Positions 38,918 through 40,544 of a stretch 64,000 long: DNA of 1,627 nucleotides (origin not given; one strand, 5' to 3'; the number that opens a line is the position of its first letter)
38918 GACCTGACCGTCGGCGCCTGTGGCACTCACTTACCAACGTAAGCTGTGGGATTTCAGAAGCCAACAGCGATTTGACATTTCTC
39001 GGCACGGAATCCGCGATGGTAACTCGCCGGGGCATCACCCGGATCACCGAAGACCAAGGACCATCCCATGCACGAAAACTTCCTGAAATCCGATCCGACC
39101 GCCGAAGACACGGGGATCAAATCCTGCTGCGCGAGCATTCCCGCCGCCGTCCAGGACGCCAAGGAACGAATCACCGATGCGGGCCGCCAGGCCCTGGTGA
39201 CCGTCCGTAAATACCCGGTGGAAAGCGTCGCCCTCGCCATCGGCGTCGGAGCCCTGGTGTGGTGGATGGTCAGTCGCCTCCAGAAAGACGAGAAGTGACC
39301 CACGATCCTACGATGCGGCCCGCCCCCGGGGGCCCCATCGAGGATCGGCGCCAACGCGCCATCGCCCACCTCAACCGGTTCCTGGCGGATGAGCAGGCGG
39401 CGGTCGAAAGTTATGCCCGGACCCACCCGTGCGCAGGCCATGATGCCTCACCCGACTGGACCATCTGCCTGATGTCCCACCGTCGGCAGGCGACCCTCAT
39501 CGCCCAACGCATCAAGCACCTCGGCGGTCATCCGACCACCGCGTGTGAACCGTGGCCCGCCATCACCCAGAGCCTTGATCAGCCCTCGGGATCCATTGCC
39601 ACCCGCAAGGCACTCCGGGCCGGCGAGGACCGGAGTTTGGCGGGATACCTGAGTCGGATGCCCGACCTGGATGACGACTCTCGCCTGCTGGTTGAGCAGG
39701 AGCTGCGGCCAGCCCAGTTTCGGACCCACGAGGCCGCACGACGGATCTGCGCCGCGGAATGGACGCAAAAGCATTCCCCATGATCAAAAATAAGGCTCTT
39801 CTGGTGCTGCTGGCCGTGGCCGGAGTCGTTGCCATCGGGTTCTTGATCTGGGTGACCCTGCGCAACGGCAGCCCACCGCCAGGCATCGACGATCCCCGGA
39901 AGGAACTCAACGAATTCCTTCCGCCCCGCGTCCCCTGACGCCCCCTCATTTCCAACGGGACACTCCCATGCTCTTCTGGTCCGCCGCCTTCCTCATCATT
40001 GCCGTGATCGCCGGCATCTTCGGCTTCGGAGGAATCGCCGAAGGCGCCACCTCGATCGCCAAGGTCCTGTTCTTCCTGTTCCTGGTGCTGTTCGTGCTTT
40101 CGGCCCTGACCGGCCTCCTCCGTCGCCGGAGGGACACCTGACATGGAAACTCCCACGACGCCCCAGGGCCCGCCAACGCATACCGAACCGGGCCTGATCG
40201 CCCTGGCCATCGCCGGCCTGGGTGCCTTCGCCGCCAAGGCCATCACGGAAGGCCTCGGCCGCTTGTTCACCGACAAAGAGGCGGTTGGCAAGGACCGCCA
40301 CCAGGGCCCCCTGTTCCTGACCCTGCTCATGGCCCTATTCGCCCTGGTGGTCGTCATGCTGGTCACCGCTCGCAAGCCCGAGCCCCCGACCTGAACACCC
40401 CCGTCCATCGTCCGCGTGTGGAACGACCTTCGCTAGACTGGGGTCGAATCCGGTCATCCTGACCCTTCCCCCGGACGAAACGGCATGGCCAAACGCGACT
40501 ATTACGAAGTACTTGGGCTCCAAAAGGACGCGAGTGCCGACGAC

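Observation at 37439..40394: Sigma54 activator divergent from a cluster of small membrane stress proteins with a candidate -24/-12 promoter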

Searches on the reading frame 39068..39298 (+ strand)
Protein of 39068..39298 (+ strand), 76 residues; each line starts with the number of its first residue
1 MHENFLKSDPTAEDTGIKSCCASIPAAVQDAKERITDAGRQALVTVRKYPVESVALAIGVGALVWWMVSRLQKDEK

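Call 3: search_protein_families(library=pfam, proteins=[window:39068-39298:+], max_evalue=0.01)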
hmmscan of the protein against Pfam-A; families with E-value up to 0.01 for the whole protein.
window:39068-39298:+ (76 aa): 0 families

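Call 13: search_protein_families(library=pfam, proteins=[window:39068-39298:+], max_evalue=10)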
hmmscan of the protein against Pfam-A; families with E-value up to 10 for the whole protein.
window:39068-39298:+ (76 aa): 1 family
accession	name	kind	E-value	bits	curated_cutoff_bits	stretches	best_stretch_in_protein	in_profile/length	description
PF13056.11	DUF3918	-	0.3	11.2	21.3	1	55-70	8-23/43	Protein of unknown function (DUF3918)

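Call 52: find_homologous_proteins(query=A3, max_evalue=0.001)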
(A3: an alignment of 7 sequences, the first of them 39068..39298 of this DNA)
Query A3 (7 sequences) (76 aa, profile of the alignment): 29 proteins with E <= 0.001 among 4317 candidates.
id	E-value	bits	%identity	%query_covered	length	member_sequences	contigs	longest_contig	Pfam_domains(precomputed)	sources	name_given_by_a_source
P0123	1.7e-33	133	52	71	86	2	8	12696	-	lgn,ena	-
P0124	1.4e-30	123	49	78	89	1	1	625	-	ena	-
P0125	2.7e-30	122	59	71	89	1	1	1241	-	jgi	jgi:ElaB/YqjD/DUF883 family membrane-anchored ribosome-binding protein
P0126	9.1e-30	121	50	53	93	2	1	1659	PF19029.6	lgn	-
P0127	3.5e-29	119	53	53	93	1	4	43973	-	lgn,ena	-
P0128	5.2e-29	118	70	49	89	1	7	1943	-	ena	-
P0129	1.2e-27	114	58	53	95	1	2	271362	-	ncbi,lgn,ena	-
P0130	6.2e-27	112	52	71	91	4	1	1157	-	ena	-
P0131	1.4e-26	111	59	54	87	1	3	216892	-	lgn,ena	-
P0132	1.0e-25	108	99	100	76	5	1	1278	-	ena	-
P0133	1.0e-25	108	47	72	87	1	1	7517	-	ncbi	-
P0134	5.7e-25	105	43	71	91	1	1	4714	-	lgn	-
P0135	2.7e-23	100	47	70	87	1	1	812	-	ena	-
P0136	6.8e-23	99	35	87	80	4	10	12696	-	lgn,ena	-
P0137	7.9e-23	98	65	45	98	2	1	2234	-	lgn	-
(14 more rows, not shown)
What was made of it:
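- On DUF883 / ElaB-YqjD family (g1): One of 29 homologues carries PF19029 and one is JGI-named ElaB/YqjD/DUF883 (call 52).
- Checked: One homologue is named ElaB/YqjD/DUF883 by JGI (call 52).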

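Call 64: search_protein_families(library=ncbifam, proteins=[window:39068-39298:+], max_evalue=0.01)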
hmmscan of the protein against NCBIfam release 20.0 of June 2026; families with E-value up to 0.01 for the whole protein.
window:39068-39298:+ (76 aa): 0 families

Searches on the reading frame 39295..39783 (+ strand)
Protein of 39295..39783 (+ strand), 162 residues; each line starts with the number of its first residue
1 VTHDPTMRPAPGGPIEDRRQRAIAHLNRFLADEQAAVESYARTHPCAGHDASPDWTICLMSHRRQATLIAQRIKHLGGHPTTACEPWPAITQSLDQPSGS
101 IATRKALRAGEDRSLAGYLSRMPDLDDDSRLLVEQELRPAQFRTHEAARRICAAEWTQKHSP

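Call 3: search_protein_families(library=pfam, proteins=[window:39295-39783:+], max_evalue=0.01)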
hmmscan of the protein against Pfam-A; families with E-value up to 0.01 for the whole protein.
window:39295-39783:+ (162 aa): 0 families

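Call 13: search_protein_families(library=pfam, proteins=[window:39295-39783:+], max_evalue=10)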
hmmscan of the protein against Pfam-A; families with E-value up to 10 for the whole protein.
window:39295-39783:+ (162 aa): 1 family
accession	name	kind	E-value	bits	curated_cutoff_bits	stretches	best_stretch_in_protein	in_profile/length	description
PF00210.30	Ferritin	-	0.077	13.4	24.5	1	63-91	45-73/142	Ferritin-like domain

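Call 21: find_homologous_proteins(query=window:39313-39783:+, max_evalue=0.001)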
Query window:39313-39783:+ (156 aa): 2 proteins with E <= 0.001 among 59 candidates.
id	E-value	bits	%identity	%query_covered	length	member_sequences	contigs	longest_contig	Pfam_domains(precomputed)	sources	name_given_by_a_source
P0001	1.1e-96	339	96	100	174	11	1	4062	-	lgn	-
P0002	8.9e-40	154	58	88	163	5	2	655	-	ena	-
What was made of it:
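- Tried and rejected: The g2 homologue search found only 2 proteins (call 21).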

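Call 23: find_encoding_contigs(protein=P0001, flank=5000, max_places=6)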
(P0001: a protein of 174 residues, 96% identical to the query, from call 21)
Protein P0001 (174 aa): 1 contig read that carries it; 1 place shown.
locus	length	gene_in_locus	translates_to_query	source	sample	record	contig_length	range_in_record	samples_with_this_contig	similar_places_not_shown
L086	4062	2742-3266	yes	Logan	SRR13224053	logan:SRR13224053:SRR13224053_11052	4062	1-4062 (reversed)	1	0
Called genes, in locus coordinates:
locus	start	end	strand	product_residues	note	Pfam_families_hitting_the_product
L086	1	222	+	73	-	?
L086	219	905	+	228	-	-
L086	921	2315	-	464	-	PF00158:Sigma54_activat, PF14532:Sigma54_activ_2, PF00004:AAA, PF07728:AAA_5, PF25601:AAA_lid_14, PF02954:HTH_8 (weak)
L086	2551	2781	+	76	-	-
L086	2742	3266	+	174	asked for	-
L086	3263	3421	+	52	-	-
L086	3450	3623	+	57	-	-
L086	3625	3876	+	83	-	-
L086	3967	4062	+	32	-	?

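Call 24: find_encoding_contigs(protein=P0002, flank=5000, max_places=6)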
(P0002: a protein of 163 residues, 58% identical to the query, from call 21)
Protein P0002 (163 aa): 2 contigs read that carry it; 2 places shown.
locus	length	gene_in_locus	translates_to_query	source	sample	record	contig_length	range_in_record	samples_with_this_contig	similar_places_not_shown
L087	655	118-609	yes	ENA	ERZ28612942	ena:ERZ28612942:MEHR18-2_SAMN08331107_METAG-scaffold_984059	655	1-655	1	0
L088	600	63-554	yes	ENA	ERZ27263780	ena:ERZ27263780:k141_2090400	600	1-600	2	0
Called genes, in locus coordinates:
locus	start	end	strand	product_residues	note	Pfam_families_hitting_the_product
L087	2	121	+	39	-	?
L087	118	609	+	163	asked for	-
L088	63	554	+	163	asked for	-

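Call 64: search_protein_families(library=ncbifam, proteins=[window:39295-39783:+], max_evalue=0.01)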
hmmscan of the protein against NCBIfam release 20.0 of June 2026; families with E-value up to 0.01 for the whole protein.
window:39295-39783:+ (162 aa): 0 families

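Call 74: predict_structure(alignment_id=A7)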
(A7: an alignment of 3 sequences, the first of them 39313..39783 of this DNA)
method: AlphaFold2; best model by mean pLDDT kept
length: 156 residues; sequences in the alignment: 3
mean_pLDDT: 62.1   pTM: 0.60
mean pLDDT of the five models: 62.1, 59.5, 59.3, 58.7, 58.2
residues with pLDDT >= 90: 0; 70-90: 54; 50-70: 64; < 50: 38
segments of 3 or more residues with pLDDT < 50: 1-6, 39-44, 78-93, 103-110
pLDDT, mean of each block of 10 residues (from residue 1): 53 81 79 64 55 75 79 66 36 51 46 60 66 60 65 55
secondary structure, 60 per line:
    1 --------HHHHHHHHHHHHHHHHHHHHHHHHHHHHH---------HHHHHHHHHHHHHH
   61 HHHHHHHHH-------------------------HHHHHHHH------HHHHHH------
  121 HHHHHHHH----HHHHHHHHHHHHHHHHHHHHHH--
elements in order: H9-37 H47-69 H95-102 H109-114 H121-128 H133-154
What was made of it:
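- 39295..39783 (+): g2: soluble DUF2383-type ferritin-like helical protein (start at GTG 39295 or ATG 39313). The AF2 model is all-helical but low confidence, pLDDT 62 (call 74).
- On DUF2383 / ferritin-like four-helix bundle (g2): The structure model is helical but low confidence (call 74).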

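Call 75: search_solved_structures(query=A6, max_evalue=1)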
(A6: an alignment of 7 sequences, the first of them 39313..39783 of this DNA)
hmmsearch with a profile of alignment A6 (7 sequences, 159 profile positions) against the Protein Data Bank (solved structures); distinct sequences matched with E-value up to 1: 16.
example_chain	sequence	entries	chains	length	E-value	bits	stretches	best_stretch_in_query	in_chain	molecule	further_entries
9qq4_A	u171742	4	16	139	7.7e-05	25.9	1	16-83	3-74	Bacterioferritin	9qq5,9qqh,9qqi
1nf4_A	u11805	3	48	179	0.0094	19.1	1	9-80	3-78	bacterioferritin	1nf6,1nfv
4etr_A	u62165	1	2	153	0.0096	19.1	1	62-153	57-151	Putative uncharacterized protein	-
8w1d_A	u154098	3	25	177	0.012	18.8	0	14-77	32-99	DPS-LIKE PROTEIN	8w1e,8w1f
3gvy_A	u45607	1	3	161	0.015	18.4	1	16-77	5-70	Bacterioferritin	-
9iig_A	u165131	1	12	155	0.021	18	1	18-81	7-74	Bacterioferritin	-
9viw_A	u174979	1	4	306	0.039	17.1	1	16-93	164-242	Bacterioferritin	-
6x8n_A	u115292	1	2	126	0.039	17.1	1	34-133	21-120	De novo designed ABLE protein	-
9c96_C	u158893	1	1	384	0.045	16.9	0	75-128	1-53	Tapasin-related protein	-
5wer_C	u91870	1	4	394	0.047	16.8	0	75-128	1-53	TAP binding protein related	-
6w6x_A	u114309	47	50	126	0.089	15.9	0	34-133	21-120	De novo designed ABLE protein | De novo designed ABLE | D-ABLE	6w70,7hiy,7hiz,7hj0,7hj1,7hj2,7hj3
2qqy_A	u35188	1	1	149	0.16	15.1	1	16-78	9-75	Sigma B operon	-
9taq_A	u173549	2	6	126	0.16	15.1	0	34-129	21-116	De novo photoenzyme variant ABLE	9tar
2gyq_A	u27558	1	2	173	0.19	14.9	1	44-103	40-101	ycfI, putative structural protein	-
9tas_A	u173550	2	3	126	0.21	14.8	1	31-131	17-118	De novo photoenzyme photoABLE1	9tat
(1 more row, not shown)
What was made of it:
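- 39295..39783 (+): Family profile against bacterioferritin gives 7.7e-5 (call 75).
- On DUF2383 / ferritin-like four-helix bundle (g2): The profile against bacterioferritin gives 7.7e-5 (call 75).
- Checked: A family profile hits bacterioferritin at 7.7e-5 (call 75).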

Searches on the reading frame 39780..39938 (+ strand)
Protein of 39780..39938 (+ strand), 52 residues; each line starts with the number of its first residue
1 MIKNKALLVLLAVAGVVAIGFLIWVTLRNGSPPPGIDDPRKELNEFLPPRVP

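Call 3: search_protein_families(library=pfam, proteins=[window:39780-39938:+], max_evalue=0.01)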
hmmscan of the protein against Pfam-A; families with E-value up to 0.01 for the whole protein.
window:39780-39938:+ (52 aa): 0 families

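Call 13: search_protein_families(library=pfam, proteins=[window:39780-39938:+], max_evalue=10)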
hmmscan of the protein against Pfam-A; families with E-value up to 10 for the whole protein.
window:39780-39938:+ (52 aa): 2 families
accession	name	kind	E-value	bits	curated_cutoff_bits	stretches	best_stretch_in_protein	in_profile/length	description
PF06796.16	NapE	-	0.026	14.6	25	1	10-26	29-45/54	Periplasmic nitrate reductase protein NapE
PF14155.11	DUF4307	-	0.034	14.5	27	1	4-33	2-32/111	Domain of unknown function (DUF4307)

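Call 64: search_protein_families(library=ncbifam, proteins=[window:39780-39938:+], max_evalue=0.01)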
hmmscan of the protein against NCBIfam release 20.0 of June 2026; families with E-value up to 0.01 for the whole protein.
window:39780-39938:+ (52 aa): 0 families

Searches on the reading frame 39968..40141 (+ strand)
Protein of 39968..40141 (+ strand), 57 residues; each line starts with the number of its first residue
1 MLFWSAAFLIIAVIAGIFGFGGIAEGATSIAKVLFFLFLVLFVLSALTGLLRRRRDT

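Call 3: search_protein_families(library=pfam, proteins=[window:39968-40141:+], max_evalue=0.01)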
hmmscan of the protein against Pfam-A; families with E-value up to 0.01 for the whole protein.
window:39968-40141:+ (57 aa): 2 families
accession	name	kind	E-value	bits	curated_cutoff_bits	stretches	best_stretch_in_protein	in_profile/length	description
PF07043.18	DUF1328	-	7.5e-15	55.4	27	1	8-44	3-39/39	Protein of unknown function (DUF1328)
PF09221.15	Bacteriocin_IId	-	0.00095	19.8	23.6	1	3-33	20-50/67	Bacteriocin class IId cyclical uberolysin-like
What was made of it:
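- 39968..40141 (+): g4: DUF1328 membrane protein. Pfam 7.5e-15 (call 3).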

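Call 64: search_protein_families(library=ncbifam, proteins=[window:39968-40141:+], max_evalue=0.01)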
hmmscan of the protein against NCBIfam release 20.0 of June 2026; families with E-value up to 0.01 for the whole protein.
window:39968-40141:+ (57 aa): 10 families
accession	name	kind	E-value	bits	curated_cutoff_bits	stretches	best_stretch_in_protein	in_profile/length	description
NF010228.0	PRK13682.1-3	equivalog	1.3e-21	76.3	71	1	1-54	1-54/57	hypothetical protein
NF010233.0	PRK13682.2-4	equivalog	7.1e-21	74.3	85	1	1-54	1-54/59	hypothetical protein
NF010226.0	PRK13682.1-1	equivalog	2e-19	69.4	59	1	1-53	1-53/53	hypothetical protein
NF010229.0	PRK13682.1-4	equivalog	1.2e-14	54.1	52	1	1-53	1-51/53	hypothetical protein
NF010235.0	PRK13682.2-6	equivalog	3.1e-12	46.6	83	1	1-45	1-45/61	hypothetical protein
NF010232.0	PRK13682.2-2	equivalog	4.4e-11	43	85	1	2-50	4-52/57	hypothetical protein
NF010234.0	PRK13682.2-5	equivalog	1.8e-10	41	70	1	1-45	1-45/57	hypothetical protein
NF010230.0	PRK13682.1-5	equivalog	1.4e-08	34.9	89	1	1-50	1-50/53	hypothetical protein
NF010231.0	PRK13682.2-1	equivalog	6.5e-07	29.5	82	1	1-44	1-48/57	hypothetical protein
NF010227.0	PRK13682.1-2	equivalog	1.7e-05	24.8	73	1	1-46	1-46/52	hypothetical protein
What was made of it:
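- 39968..40141 (+): NCBIfam PRK13682 1.3e-21 (call 64).
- Checked: g4 (39968-40141) is DUF1328 (7.5e-15, call 3; NCBIfam PRK13682, call 64).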

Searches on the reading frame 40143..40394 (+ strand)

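Call 3: search_protein_families(library=pfam, proteins=[window:40143-40394:+], max_evalue=0.01)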
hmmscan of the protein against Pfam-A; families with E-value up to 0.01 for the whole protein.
window:40143-40394:+ (83 aa): 0 families

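Call 13: search_protein_families(library=pfam, proteins=[window:40143-40394:+], max_evalue=10)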
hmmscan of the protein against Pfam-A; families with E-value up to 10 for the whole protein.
window:40143-40394:+ (83 aa): 1 family
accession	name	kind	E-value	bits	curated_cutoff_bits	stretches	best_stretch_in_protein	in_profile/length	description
PF09534.15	Trp_oprn_chp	-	3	8.1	29.6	1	15-41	42-68/180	Tryptophan-associated transmembrane protein (Trp_oprn_chp)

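Call 64: search_protein_families(library=ncbifam, proteins=[window:40143-40394:+], max_evalue=0.01)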
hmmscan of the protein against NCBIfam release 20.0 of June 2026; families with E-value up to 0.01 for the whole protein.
window:40143-40394:+ (83 aa): 0 families
